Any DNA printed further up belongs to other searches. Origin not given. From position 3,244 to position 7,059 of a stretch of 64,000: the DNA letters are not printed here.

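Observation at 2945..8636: Compositionally distinct three-gene island encoding very acidic proteins, flanked by a promoter, a terminator and a tyrosine recombinase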

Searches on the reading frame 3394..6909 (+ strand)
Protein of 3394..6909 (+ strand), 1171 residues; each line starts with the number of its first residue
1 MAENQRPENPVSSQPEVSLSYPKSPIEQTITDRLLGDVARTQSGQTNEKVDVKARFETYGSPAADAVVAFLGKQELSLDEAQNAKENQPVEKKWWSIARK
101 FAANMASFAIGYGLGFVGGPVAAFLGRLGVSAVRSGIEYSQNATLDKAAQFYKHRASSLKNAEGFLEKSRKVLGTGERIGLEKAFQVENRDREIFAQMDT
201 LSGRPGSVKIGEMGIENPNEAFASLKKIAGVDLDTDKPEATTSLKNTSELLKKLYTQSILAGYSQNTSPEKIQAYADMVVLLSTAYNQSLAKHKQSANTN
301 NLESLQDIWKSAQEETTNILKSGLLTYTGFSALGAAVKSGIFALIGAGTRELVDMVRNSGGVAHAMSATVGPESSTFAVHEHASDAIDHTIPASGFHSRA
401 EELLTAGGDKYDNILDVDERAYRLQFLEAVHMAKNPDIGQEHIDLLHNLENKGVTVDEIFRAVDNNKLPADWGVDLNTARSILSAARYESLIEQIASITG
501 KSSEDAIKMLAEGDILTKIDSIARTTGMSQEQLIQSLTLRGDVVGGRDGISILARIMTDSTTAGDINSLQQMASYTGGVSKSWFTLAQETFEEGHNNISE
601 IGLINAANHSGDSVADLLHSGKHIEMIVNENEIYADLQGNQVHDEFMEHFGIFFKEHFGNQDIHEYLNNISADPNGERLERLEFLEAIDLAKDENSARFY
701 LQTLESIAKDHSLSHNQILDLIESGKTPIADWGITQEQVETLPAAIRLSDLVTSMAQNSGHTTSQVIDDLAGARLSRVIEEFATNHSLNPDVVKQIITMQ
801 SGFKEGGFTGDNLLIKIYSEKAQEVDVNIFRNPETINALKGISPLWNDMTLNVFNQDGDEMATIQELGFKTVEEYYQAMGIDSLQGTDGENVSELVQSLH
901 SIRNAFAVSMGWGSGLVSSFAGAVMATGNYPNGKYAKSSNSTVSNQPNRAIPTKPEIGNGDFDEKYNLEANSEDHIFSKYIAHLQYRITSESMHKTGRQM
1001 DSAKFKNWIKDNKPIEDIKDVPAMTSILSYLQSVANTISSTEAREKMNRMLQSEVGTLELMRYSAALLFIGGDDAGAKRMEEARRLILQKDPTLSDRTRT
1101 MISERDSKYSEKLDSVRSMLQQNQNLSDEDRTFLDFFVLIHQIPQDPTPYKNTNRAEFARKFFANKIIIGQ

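Call 7: search_protein_families(library=pfam, proteins=[window:3394-6909:+], max_evalue=0.01)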
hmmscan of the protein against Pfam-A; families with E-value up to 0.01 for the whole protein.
window:3394-6909:+ (1171 aa): 0 families

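Call 9: search_protein_families(library=ncbifam, proteins=[window:3394-6909:+], max_evalue=0.01)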
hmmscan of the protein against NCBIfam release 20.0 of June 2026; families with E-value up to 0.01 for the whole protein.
window:3394-6909:+ (1171 aa): 0 families

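Call 10: search_solved_structures(query=window:3394-6909:+, max_evalue=1)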
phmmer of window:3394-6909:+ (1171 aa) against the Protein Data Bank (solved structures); distinct sequences matched with E-value up to 1: 1.
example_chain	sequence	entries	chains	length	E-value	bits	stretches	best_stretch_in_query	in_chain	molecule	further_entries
3qrx_A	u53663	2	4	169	0.23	12.5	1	649-722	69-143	Centrin | Caltractin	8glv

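Call 12: find_homologous_proteins(query=window:3394-6909:+, max_evalue=0.001)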
Query window:3394-6909:+ (1171 aa): 1 proteins with E <= 0.001 among 8000 candidates.
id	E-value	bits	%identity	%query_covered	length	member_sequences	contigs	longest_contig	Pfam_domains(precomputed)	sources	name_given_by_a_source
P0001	0.0e+0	2595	100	100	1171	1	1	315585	-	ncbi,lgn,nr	ncbi:hypothetical protein HYV12_00725 [Candidatus Dojkabacteria bacterium]|nr:hypothetical protein [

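Call 19: search_protein_families(library=phrogs, proteins=[window:3394-6909:+], max_evalue=0.01)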
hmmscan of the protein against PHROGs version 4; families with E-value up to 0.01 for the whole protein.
window:3394-6909:+ (1171 aa): 0 families

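Call 36: search_protein_representatives(protein=window:3394-6909:+)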
Query: 1171 residues. Proteins with E-value up to 0.001 (for the whole library): 5; up to 1e-10: 4; up to 1e-30: 3. The best 5 are listed.
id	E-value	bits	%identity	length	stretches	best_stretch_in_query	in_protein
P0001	0.0e+00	2594.9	100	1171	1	1-1171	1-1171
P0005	4.9e-213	726.6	37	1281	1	14-1143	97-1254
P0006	8.6e-77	275.5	27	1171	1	15-1108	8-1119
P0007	4.0e-30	121.0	31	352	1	958-1168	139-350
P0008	4.6e-06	41.3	25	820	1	50-392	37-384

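Call 37: find_encoding_contigs(protein=P0005, flank=10000)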
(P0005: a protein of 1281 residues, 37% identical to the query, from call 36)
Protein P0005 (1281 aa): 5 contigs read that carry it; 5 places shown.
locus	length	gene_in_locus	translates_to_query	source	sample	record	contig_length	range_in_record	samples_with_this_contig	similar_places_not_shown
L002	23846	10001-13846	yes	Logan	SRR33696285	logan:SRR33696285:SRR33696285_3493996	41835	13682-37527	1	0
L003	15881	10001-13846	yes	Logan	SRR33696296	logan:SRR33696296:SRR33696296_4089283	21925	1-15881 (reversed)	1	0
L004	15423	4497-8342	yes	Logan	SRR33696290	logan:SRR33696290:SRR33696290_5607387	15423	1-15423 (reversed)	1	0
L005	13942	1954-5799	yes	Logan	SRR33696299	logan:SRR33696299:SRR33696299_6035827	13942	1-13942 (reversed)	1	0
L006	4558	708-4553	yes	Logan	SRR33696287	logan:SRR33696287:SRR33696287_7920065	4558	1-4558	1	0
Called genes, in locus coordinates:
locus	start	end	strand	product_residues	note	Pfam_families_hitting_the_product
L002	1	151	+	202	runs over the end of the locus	PF07690:MFS_1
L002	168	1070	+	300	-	PF02557:VanY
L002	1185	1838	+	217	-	PF04203:Sortase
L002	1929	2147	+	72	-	-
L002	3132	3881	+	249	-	-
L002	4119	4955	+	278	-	PF00535:Glycos_transf_2, PF10111:Glyco_tranf_2_2, PF13641:Glyco_tranf_2_3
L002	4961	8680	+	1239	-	-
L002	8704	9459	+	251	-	PF00535:Glycos_transf_2, PF10111:Glyco_tranf_2_2, PF13641:Glyco_tranf_2_3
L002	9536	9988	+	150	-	-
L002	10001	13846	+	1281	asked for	-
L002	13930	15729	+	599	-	-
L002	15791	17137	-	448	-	PF02899:Phage_int_SAM_1 (faint), PF00589:Phage_integrase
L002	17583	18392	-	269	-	-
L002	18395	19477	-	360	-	PF05496:RuvB_N, PF01078:Mg_chelatase (faint), PF13191:AAA_16 (faint), PF00004:AAA, PF07728:AAA_5, PF17864:AAA_lid_4, PF05491:WHD_RuvB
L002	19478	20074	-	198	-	PF01330:RuvA_N, PF14520:HHH_5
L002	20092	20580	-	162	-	PF02075:RuvC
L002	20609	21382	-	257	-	PF20772:TACO1_YebC_N, PF01709:Transcrip_reg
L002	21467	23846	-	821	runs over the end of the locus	PF26449:DUF8128, PF10412:TrwB_AAD_bind (weak)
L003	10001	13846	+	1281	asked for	-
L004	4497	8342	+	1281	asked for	-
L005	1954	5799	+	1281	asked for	-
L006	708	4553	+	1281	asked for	-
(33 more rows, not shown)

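Call 38: find_encoding_contigs(protein=P0006, flank=10000)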
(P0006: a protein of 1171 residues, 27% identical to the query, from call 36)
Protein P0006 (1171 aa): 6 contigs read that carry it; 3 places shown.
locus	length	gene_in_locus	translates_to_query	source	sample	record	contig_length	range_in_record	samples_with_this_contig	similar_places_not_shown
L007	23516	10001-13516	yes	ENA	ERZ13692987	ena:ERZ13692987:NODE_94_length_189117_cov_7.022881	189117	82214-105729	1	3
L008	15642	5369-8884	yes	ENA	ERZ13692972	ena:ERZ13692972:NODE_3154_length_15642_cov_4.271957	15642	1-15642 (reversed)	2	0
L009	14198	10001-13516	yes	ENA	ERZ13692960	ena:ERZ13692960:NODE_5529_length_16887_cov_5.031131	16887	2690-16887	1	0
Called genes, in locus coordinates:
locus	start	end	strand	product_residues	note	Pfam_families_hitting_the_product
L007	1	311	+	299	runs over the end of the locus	PF02557:VanY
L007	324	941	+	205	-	PF04203:Sortase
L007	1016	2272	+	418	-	PF20720:nSTAND3 (faint), PF13173:AAA_14, PF13635:DUF4143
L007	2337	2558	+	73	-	-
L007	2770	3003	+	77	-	-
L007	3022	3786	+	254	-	PF00535:Glycos_transf_2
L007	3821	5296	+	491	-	-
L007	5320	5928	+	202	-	-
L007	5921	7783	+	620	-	-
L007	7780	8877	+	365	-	PF00534:Glycos_transf_1, PF13692:Glyco_trans_1_4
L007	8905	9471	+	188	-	-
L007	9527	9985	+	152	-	-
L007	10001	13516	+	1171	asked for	-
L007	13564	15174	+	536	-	-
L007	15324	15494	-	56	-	-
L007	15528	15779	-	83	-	-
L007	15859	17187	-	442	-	PF02899:Phage_int_SAM_1 (faint), PF00589:Phage_integrase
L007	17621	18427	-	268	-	-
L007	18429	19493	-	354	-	PF06068:TIP49 (faint), PF01078:Mg_chelatase (faint), PF05496:RuvB_N, PF00004:AAA, PF07728:AAA_5, PF17864:AAA_lid_4, PF05491:WHD_RuvB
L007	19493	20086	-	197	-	PF01330:RuvA_N, PF14520:HHH_5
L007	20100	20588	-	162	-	PF02075:RuvC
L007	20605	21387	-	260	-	PF20772:TACO1_YebC_N, PF01709:Transcrip_reg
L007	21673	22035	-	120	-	-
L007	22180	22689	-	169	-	-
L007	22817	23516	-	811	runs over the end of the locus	PF26449:DUF8128, PF10412:TrwB_AAD_bind (weak)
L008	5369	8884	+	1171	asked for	-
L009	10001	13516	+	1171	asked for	-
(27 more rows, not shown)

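Call 44: find_related_loci(query=A2, collection=genome_contigs, flank=10000)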
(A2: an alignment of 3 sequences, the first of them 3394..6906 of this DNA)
Query A2 (1171 aa) in genome_contigs; peptide patterns used: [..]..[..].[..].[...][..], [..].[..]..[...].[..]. (x = any residue, [..] = any of these).
307 stretches matched a pattern, but none encodes a relative of the query by tblastn (E <= 1e-3).

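Call 45: find_related_loci(query=A2, collection=metagenome_contigs, flank=10000)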
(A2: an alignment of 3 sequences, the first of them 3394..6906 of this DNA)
Query A2 (1171 aa) in metagenome_contigs; peptide patterns used: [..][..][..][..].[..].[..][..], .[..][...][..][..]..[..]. (x = any residue, [..] = any of these).
551 stretches matched a pattern, but none encodes a relative of the query by tblastn (E <= 1e-3).

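Call 46: find_encoding_contigs(protein=P0008, flank=10000, max_places=3)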
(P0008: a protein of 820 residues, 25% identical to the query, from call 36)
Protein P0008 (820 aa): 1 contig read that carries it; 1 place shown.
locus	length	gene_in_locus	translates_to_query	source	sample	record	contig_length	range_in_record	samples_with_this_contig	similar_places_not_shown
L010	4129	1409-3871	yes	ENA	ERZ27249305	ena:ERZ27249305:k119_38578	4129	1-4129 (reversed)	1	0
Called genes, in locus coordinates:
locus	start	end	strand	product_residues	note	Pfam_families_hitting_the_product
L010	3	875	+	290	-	?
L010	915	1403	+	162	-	PF18908:DUF5663 (weak)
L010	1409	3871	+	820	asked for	-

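Call 47: find_encoding_contigs(protein=P0007, flank=10000, max_places=3)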
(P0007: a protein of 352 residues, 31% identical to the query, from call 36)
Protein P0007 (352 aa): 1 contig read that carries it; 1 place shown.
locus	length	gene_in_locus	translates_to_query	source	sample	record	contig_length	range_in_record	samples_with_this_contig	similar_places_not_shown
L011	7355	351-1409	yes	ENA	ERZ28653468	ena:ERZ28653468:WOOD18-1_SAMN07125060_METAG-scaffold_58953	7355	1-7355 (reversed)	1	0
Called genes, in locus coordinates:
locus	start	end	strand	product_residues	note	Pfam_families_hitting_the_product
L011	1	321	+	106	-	?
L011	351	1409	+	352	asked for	-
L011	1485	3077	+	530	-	-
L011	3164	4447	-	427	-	PF02899:Phage_int_SAM_1 (faint), PF00589:Phage_integrase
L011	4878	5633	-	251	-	-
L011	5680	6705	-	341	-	PF05496:RuvB_N, PF00004:AAA, PF17864:AAA_lid_4, PF05491:WHD_RuvB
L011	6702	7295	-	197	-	PF01330:RuvA_N, PF14520:HHH_5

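Call 52: search_solved_structures(query=A2, max_evalue=1)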
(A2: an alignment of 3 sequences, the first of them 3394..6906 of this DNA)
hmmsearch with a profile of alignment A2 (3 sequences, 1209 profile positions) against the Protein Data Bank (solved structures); distinct sequences matched with E-value up to 1: 2.
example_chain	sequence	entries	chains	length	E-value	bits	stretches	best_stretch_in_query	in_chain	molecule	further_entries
4rzp_A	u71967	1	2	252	0.06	14.1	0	1026-1142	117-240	Engineered Protein OR366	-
7qca_LF0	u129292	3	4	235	0.43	11.3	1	704-767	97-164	60S ribosomal protein L7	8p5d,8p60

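Call 54: search_protein_families(library=pfam, proteins=[P0005, P0006, P0008, L002:13930-15726:+, L007:13564-15171:+, L011:1485-3074:+, L002:9536-9985:+, L007:9527-9982:+, L010:915-1400:+, L010:3-875:+], max_evalue=0.05)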
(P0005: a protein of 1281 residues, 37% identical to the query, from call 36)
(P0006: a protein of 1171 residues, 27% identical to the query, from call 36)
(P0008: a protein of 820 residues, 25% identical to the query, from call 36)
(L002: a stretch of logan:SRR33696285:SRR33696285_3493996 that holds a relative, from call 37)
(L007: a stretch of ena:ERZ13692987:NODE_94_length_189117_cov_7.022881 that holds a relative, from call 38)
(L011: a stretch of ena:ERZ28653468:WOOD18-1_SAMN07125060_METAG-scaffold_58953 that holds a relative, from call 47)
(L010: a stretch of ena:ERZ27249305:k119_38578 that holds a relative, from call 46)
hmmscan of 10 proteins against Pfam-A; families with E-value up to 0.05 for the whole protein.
P0005 (1281 aa): 1 family
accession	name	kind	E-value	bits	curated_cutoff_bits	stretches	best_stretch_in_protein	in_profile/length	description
PF04760.21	IF2_N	-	0.006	16.8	25.3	0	616-632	10-26/53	Translation initiation factor IF-2, N-terminal region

P0006 (1171 aa): 1 family
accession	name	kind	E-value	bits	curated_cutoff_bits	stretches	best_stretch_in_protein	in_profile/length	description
PF06972.17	GIP1_N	-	0.00015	22.3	26.4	1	485-516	3-35/60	GBF-interacting protein 1 N-terminal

P0008 (820 aa): 0 families

L002:13930-15726:+ (599 aa): 0 families

L007:13564-15171:+ (536 aa): 0 families

L011:1485-3074:+ (530 aa): 2 families
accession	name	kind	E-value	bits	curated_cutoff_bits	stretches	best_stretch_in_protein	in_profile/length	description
PF06757.18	Ins_allergen_rp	-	0.002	18.5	23.2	1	162-260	52-147/174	Insect allergen related repeat, nitrile-specifier detoxification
PF17932.6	TetR_C_24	-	0.0025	18.5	26.4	0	225-274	4-53/114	Tetracyclin repressor-like, C-terminal domain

L002:9536-9985:+ (150 aa): 3 families
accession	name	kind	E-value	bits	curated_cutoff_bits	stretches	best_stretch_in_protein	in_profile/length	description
PF24390.1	PRTase-CE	-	0.019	15.3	27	1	10-90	21-101/253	PRTase-CE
PF20753.2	DUF6558_C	-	0.032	14.9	24.4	1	65-120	21-74/119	Phage tail C-terminal domain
PF07176.17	DUF1400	-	0.042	14.6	23.4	0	34-141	16-119/127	Alpha/beta hydrolase of unknown function (DUF1400)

L007:9527-9982:+ (152 aa): 0 families

L010:915-1400:+ (162 aa): 1 family
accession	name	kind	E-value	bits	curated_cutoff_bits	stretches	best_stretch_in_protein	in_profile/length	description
PF16469.10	NPA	-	0.0044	18.1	27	1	58-115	15-72/123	Nematode polyprotein allergen ABA-1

L010:3-875:+ (290 aa): 1 family
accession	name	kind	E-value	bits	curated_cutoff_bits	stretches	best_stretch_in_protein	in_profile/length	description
PF12927.12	DUF3835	-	0.017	16.3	21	0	110-159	19-65/78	Domain of unknown function (DUF3835)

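Call 61: search_dna_similar(query=window:3394-6906:+, collection=phages, mode=protein, max_evalue=0.01, max_rows=10)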
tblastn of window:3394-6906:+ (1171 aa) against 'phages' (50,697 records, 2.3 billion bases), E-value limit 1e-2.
No match.

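Call 62: find_related_loci(query=A2, collection=viral_contigs, flank=5000)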
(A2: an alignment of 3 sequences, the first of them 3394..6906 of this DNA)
Query A2 (1171 aa) in viral_contigs; peptide patterns used: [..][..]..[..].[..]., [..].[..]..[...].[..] (x = any residue, [..] = any of these).
201 stretches matched a pattern, but none encodes a relative of the query by tblastn (E <= 1e-3).

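Call 64: list_cluster_members(proteins=[L011:1485-3074:+, L007:13564-15171:+, L002:13930-15726:+, L002:9536-9985:+, L007:9527-9982:+, L010:915-1400:+])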
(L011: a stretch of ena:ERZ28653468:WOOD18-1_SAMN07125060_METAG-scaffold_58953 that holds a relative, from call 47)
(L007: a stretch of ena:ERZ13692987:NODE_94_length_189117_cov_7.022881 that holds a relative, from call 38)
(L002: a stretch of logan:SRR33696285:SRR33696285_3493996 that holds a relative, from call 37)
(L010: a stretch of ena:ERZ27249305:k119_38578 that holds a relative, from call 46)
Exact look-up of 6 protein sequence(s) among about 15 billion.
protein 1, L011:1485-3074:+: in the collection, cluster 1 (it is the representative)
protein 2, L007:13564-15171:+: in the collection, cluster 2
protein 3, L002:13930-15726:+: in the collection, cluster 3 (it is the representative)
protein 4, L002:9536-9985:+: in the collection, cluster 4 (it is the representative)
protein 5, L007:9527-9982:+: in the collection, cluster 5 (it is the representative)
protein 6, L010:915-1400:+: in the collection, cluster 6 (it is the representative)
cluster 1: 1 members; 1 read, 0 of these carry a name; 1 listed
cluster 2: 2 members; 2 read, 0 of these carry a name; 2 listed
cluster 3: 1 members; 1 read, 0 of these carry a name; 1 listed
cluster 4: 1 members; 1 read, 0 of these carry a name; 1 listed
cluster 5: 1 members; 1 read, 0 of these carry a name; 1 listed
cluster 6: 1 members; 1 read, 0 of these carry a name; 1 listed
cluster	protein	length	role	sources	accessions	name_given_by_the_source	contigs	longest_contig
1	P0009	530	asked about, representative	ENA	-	-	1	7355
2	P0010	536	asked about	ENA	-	-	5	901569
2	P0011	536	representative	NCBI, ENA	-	-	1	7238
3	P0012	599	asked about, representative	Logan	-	-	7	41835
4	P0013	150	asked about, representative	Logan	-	-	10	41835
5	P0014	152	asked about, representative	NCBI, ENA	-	-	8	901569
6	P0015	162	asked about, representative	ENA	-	-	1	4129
